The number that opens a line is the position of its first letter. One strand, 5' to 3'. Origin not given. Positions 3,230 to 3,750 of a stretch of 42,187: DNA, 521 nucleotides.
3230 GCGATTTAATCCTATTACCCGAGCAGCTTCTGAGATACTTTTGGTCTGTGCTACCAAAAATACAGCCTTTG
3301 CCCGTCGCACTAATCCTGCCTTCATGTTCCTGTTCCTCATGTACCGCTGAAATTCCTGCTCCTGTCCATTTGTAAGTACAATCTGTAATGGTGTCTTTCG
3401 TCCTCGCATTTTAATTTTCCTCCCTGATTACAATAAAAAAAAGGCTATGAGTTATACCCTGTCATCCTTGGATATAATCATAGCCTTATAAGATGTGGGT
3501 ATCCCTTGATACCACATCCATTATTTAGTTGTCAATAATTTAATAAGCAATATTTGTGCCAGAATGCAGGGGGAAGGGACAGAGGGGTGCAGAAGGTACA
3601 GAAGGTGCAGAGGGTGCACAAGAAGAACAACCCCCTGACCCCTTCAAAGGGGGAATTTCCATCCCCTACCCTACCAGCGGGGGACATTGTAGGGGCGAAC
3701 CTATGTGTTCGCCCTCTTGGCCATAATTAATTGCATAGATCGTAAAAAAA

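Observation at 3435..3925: Second sigma54 promoter with the same UAS motif drives only a ~100-nt terminated transcript: candidate sigma54/bEBP-dependent sRNA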

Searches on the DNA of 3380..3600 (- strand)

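Call 62: search_rna_families(source=window, start=3380, end=3600, threshold=evalue, max_evalue=10)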
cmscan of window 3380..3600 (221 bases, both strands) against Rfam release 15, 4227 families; matches with E-value up to 10: 6.
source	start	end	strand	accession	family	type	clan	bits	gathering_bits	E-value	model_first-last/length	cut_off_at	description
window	3428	3527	+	RF00616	LhrC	Gene; sRNA;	CL00114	19.1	110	1.1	1-111/111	no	Listeria LhrC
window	3432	3523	-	RF00025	Telomerase-cil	Gene;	CL00004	15.3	52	4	1-165/165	no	Ciliate telomerase RNA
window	3407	3492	-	RF02934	caiA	Gene; sRNA;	-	15.2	55.5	4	1-78/78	no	caiA RNA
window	3451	3478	+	RF03628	mir-2355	Gene; miRNA;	-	13.4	80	5.5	1-71/71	no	mir-2355 microRNA precursor family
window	3531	3560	-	RF03032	narK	Cis-reg;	-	12.2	43.2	4.8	1-72/72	no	narK RNA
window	3444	3485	-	RF01145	sR14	Gene; snRNA; snoRNA; CD-box;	-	8.5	38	5.8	1-54/54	no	Small nucleolar RNA sR14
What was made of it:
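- On Qrr / known Rfam sRNA families: The best sub-threshold hit is LhrC at 19 bits against a 110-bit threshold, E = 1.1 (call 62).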

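Call 73: build_rna_model(alignment_id=A2)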
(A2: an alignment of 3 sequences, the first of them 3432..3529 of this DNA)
Model R1 built from alignment A2 (3 sequences, 109 columns); structure: RNAalifold consensus.
model positions 109; base pairs 32; branch points 1; effective number of sequences 0.76; information 0.591 bits per position. Calibrated on 0.2 Mb of random sequence (short: E-values are rough).
structure used (alignment columns):
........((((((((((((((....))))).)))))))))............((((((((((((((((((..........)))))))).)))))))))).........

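Call 74: search_with_rna_model(model_id=R1, sources=[window, L001, L008, L009, L010, L011, L012, L013, L018, L021, L022, L023], max_evalue=10, filters=default)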
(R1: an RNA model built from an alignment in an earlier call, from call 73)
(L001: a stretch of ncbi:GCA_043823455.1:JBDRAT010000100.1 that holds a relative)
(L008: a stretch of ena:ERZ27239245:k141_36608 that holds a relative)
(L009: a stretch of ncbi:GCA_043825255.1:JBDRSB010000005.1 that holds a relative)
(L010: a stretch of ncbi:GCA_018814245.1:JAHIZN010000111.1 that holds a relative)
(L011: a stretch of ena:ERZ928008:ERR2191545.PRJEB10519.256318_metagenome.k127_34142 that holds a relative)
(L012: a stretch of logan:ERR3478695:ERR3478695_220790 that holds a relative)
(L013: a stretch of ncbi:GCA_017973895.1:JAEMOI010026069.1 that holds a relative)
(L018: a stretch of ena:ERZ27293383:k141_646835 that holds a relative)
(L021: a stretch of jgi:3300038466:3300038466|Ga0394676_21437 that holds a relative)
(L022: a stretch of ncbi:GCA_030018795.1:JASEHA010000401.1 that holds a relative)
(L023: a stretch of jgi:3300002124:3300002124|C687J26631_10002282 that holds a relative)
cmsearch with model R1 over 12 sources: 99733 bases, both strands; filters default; matches with E-value up to 10: 6.
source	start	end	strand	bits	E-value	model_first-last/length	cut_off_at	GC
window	3432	3529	-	112.5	3.2e-23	1-109/109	no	0.34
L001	4881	4978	+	112.5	3.2e-23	1-109/109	no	0.34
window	20954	21065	-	23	0.011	1-109/109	no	0.41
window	3435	3487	+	22.6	0.014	48-100/109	no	0.34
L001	4923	4975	-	22.6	0.014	48-100/109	no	0.34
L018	5290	5423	+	14.4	1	1-109/109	no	0.43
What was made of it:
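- On REP/MITE-type dispersed repeat: Within the window there is only a distant paralogue at 21065-20954 (call 74).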

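Call 75: search_with_rna_model(model_id=R1, sources=[window, L018], max_evalue=2, show_alignments=5)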
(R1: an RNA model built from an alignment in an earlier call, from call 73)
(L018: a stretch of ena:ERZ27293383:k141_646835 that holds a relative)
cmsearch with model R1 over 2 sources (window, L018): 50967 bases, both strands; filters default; matches with E-value up to 2: 4.
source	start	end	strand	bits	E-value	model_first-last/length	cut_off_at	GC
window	3432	3529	-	112.5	1.6e-23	1-109/109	no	0.34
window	20954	21065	-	23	0.0057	1-109/109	no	0.41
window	3435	3487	+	22.6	0.007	48-100/109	no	0.34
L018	5290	5423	+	14.4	0.53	1-109/109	no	0.43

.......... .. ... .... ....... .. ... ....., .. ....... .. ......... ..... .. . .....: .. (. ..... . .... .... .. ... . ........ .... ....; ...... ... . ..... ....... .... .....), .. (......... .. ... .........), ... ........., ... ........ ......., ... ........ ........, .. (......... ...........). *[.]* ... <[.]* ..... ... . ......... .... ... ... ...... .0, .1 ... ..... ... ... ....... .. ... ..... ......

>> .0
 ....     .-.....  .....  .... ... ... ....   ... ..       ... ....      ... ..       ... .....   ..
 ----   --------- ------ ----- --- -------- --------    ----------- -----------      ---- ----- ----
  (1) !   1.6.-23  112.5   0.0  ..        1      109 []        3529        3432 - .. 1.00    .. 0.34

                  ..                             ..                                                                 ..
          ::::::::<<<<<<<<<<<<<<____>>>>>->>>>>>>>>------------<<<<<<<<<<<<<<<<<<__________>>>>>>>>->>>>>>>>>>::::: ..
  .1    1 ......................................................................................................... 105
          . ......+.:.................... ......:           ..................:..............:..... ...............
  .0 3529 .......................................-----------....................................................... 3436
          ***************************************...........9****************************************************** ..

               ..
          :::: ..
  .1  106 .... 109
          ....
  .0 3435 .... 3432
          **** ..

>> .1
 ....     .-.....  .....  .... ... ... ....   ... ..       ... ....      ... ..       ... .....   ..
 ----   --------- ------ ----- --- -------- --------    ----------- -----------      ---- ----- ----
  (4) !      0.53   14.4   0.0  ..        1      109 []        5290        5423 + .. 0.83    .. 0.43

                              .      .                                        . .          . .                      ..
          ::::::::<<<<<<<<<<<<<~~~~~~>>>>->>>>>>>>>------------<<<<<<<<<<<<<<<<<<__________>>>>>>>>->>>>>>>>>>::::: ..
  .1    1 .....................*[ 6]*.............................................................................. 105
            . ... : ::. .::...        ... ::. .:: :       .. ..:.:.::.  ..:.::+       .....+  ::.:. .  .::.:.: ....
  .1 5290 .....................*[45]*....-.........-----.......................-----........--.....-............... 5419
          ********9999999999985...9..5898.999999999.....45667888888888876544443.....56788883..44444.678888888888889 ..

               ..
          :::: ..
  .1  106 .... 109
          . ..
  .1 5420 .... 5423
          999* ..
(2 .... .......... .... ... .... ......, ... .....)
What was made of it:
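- It lies upstream of paralogue B, inside the operon (23 bits; calls 74, 75).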
